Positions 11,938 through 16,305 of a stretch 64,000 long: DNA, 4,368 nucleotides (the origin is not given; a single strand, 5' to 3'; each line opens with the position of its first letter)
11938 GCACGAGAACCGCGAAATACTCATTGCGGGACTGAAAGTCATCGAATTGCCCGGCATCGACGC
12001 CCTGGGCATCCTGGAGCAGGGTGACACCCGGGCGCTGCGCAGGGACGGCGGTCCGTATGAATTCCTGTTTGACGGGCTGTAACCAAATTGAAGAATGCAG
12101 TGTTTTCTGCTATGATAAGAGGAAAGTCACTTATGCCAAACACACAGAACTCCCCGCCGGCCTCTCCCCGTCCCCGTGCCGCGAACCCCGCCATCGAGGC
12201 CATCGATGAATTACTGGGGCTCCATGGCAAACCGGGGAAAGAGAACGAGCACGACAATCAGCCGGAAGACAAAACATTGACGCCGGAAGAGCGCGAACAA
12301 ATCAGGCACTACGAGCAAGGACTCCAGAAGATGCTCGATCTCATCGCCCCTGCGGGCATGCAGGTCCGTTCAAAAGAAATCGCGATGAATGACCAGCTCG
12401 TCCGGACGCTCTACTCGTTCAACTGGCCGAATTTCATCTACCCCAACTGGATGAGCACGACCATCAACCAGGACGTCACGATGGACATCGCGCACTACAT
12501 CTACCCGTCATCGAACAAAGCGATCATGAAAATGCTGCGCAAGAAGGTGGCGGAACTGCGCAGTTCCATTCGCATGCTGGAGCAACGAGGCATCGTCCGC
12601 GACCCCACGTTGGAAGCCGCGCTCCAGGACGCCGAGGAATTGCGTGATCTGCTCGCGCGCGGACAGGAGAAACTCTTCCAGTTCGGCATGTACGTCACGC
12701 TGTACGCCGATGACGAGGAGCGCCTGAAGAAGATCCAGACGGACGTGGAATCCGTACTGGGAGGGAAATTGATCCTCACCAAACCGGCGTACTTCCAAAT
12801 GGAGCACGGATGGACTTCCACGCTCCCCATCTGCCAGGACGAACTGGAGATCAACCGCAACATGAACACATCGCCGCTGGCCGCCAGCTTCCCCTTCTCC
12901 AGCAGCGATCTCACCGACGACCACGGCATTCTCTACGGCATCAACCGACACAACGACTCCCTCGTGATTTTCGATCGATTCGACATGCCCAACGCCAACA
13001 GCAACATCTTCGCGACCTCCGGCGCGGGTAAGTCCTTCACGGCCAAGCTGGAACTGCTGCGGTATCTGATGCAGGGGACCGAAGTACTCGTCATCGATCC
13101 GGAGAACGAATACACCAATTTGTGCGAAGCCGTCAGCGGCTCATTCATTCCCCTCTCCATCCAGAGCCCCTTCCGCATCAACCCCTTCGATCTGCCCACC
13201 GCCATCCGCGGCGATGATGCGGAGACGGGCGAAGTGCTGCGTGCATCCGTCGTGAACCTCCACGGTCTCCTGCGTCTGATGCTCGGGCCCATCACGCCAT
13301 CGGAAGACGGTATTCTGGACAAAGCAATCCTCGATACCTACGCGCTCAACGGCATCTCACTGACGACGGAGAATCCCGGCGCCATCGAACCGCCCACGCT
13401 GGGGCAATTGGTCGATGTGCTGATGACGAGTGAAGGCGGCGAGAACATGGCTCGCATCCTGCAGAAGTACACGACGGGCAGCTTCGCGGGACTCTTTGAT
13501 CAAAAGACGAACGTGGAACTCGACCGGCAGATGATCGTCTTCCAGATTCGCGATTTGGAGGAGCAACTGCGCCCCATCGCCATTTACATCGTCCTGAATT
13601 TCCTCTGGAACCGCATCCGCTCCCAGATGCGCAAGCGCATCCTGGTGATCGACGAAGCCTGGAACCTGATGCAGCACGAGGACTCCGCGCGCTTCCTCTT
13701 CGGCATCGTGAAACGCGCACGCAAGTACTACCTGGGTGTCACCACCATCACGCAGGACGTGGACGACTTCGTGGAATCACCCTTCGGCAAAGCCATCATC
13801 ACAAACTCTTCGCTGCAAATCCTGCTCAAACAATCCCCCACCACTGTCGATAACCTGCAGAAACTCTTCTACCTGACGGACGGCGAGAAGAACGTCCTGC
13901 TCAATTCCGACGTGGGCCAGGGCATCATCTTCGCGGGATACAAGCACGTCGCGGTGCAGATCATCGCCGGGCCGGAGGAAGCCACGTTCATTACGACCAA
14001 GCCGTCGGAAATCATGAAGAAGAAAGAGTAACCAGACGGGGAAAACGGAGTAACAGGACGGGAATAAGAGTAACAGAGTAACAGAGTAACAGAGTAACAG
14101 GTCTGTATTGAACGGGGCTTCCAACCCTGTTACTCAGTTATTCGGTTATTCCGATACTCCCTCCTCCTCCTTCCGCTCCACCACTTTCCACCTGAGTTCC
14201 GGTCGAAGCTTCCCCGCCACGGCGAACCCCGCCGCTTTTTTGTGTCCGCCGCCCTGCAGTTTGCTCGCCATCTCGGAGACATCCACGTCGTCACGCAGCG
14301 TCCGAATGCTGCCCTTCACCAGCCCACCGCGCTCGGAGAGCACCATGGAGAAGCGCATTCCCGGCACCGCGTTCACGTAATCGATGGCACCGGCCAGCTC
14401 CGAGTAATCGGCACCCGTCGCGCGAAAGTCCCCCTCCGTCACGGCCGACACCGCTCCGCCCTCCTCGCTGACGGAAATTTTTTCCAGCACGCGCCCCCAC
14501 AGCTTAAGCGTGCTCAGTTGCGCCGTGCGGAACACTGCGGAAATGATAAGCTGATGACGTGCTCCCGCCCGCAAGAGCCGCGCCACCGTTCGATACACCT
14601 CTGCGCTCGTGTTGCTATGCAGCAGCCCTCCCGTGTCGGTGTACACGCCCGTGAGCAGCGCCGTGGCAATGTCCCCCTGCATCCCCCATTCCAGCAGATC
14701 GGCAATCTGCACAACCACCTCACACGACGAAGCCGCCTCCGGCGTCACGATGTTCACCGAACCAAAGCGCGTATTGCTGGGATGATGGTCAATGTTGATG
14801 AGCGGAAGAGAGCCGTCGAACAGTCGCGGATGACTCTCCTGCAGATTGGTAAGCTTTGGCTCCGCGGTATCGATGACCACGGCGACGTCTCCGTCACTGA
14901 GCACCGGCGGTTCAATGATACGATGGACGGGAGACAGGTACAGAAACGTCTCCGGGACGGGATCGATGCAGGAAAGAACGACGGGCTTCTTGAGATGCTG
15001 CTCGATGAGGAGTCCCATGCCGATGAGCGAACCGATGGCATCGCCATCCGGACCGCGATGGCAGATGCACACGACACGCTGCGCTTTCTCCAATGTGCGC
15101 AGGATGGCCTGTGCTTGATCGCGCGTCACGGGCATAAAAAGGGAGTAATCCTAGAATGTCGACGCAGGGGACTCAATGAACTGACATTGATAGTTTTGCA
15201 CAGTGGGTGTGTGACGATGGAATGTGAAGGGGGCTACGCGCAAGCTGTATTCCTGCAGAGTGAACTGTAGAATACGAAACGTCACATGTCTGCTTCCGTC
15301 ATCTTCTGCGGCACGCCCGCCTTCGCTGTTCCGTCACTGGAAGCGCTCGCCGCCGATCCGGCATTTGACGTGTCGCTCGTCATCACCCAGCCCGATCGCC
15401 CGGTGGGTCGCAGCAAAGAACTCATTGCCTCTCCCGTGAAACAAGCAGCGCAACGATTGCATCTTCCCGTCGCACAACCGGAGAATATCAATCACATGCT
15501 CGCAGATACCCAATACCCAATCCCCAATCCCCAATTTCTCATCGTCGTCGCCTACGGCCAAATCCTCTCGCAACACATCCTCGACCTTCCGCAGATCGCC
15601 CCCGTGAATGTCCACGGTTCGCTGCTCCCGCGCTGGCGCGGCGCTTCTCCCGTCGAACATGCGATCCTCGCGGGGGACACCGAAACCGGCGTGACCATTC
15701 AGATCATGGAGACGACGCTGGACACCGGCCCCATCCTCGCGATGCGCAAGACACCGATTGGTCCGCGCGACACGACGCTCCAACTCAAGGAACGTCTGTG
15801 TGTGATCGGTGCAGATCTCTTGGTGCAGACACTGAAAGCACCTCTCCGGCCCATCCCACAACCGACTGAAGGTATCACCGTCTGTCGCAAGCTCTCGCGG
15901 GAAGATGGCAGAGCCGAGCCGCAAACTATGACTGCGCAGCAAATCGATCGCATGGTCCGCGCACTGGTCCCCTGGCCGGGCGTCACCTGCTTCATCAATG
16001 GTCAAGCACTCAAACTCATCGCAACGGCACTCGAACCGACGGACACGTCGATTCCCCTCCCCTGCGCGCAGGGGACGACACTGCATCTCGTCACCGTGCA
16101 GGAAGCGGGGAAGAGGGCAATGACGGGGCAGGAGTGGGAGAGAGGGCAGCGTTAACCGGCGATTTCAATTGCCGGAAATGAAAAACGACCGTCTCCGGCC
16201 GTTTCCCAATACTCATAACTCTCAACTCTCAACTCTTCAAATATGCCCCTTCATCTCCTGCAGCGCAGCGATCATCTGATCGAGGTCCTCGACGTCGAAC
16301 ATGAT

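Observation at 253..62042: A small vocabulary of 7/8-nt words recurs at about 20 loci in both orientations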

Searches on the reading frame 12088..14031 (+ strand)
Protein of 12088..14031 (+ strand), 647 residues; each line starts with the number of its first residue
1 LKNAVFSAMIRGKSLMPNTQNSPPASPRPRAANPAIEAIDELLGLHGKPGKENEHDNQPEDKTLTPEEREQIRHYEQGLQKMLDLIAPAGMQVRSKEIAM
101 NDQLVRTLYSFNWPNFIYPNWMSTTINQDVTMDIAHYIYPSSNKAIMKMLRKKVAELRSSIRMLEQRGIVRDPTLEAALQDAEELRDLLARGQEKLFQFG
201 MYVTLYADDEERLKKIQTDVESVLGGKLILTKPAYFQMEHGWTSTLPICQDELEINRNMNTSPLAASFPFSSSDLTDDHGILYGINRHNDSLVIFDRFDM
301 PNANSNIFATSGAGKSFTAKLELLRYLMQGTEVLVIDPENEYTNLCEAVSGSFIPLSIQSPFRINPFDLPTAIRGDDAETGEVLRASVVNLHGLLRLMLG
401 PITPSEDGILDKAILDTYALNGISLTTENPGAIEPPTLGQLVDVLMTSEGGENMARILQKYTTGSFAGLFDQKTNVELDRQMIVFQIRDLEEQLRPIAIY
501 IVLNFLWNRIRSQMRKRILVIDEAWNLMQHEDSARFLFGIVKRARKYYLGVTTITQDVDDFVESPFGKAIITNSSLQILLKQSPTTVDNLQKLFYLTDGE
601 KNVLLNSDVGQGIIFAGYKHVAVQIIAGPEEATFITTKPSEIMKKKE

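Call 9: search_protein_families(library=pfam, proteins=[window:12088-14031:+])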
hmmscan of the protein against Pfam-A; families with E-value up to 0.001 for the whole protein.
window:12088-14031:+ (647 aa): 4 families
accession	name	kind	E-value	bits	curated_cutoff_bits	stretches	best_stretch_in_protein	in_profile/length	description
PF19044.6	P-loop_TraG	-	7.3e-34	117.5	25.8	2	453-609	183-347/413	TraG P-loop domain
PF12846.13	AAA_10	-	1.5e-11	44.4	27.5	2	442-564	146-289/362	AAA-like domain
PF01935.23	DUF87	-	2e-08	35.1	23.2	1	307-369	28-92/220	Helicase HerA, central domain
PF11130.14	TraC_F_IV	-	2.4e-05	24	28.1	1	165-249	283-374/375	TraC protein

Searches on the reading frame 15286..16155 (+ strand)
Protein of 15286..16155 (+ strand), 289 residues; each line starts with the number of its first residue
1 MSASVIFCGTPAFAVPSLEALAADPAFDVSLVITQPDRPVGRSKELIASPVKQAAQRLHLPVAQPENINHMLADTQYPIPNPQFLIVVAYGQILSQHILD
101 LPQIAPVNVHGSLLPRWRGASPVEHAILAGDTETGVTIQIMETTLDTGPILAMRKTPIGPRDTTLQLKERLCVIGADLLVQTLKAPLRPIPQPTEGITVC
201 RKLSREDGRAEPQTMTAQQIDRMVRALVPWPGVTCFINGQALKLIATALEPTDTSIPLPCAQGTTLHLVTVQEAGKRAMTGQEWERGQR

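Call 9: search_protein_families(library=pfam, proteins=[window:15286-16155:+])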
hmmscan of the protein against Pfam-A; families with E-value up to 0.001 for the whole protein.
window:15286-16155:+ (289 aa): 2 families
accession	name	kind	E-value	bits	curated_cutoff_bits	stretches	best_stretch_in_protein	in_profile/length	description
PF00551.24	Formyl_trans_N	-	3.1e-34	118.8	26.1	1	5-182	5-180/181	Formyl transferase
PF02911.23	Formyl_trans_C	-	1.2e-12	48.3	21.1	1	203-288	2-99/100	Formyl transferase, C-terminal domain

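Call 25: search_solved_structures(query=window:15286-16155:+, show_alignments=2)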
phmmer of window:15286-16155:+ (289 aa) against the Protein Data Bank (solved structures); distinct sequences matched with E-value up to 0.001: 67 (the best 60 are shown).
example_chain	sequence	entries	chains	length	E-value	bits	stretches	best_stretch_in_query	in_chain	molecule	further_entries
1fmt_A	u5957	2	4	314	8.7e-54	186.2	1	3-284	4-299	METHIONYL-TRNA FMET FORMYLTRANSFERASE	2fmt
3tqq_A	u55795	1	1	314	2.7e-50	174.7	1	1-248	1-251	Methionyl-tRNA formyltransferase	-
3q0i_A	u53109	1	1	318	1.7e-49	172.1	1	2-245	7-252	Methionyl-tRNA formyltransferase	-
5uai_A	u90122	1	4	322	3.7e-49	171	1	4-249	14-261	Methionyl-tRNA formyltransferase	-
3r8x_A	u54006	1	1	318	3.3e-47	164.6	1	3-252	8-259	Methionyl-tRNA formyltransferase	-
4iqf_A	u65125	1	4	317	1.5e-45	159.1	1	4-247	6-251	Methionyl-tRNA formyltransferase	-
6pih_A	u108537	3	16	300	1.3e-27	100.4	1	17-253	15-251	Bifunctional polymyxin resistance protein ArnA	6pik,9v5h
1yrw_A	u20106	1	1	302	1.3e-27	100.3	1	17-253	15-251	protein ArnA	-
2bln_A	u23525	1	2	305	1.4e-27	100.3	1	17-253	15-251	PROTEIN YFBG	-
5j63_A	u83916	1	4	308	1.4e-27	100.3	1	17-253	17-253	Bifunctional polymyxin resistance protein ArnA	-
1z7e_A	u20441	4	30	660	1e-26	97.4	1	17-253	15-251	protein ArnA | Bifunctional polymyxin resistance protein ArnA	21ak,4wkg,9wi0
8gjh_A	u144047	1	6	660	9.1e-26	94.3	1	23-251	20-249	Bifunctional polymyxin resistance protein ArnA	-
4qpc_A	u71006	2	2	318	4.6e-14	55.9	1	76-251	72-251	10-formyltetrahydrofolate dehydrogenase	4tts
4qpd_A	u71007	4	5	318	6.4e-14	55.4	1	76-251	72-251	10-formyltetrahydrofolate dehydrogenase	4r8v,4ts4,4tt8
3av3_A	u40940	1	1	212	8.9e-12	48.4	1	85-187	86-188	Phosphoribosylglycinamide formyltransferase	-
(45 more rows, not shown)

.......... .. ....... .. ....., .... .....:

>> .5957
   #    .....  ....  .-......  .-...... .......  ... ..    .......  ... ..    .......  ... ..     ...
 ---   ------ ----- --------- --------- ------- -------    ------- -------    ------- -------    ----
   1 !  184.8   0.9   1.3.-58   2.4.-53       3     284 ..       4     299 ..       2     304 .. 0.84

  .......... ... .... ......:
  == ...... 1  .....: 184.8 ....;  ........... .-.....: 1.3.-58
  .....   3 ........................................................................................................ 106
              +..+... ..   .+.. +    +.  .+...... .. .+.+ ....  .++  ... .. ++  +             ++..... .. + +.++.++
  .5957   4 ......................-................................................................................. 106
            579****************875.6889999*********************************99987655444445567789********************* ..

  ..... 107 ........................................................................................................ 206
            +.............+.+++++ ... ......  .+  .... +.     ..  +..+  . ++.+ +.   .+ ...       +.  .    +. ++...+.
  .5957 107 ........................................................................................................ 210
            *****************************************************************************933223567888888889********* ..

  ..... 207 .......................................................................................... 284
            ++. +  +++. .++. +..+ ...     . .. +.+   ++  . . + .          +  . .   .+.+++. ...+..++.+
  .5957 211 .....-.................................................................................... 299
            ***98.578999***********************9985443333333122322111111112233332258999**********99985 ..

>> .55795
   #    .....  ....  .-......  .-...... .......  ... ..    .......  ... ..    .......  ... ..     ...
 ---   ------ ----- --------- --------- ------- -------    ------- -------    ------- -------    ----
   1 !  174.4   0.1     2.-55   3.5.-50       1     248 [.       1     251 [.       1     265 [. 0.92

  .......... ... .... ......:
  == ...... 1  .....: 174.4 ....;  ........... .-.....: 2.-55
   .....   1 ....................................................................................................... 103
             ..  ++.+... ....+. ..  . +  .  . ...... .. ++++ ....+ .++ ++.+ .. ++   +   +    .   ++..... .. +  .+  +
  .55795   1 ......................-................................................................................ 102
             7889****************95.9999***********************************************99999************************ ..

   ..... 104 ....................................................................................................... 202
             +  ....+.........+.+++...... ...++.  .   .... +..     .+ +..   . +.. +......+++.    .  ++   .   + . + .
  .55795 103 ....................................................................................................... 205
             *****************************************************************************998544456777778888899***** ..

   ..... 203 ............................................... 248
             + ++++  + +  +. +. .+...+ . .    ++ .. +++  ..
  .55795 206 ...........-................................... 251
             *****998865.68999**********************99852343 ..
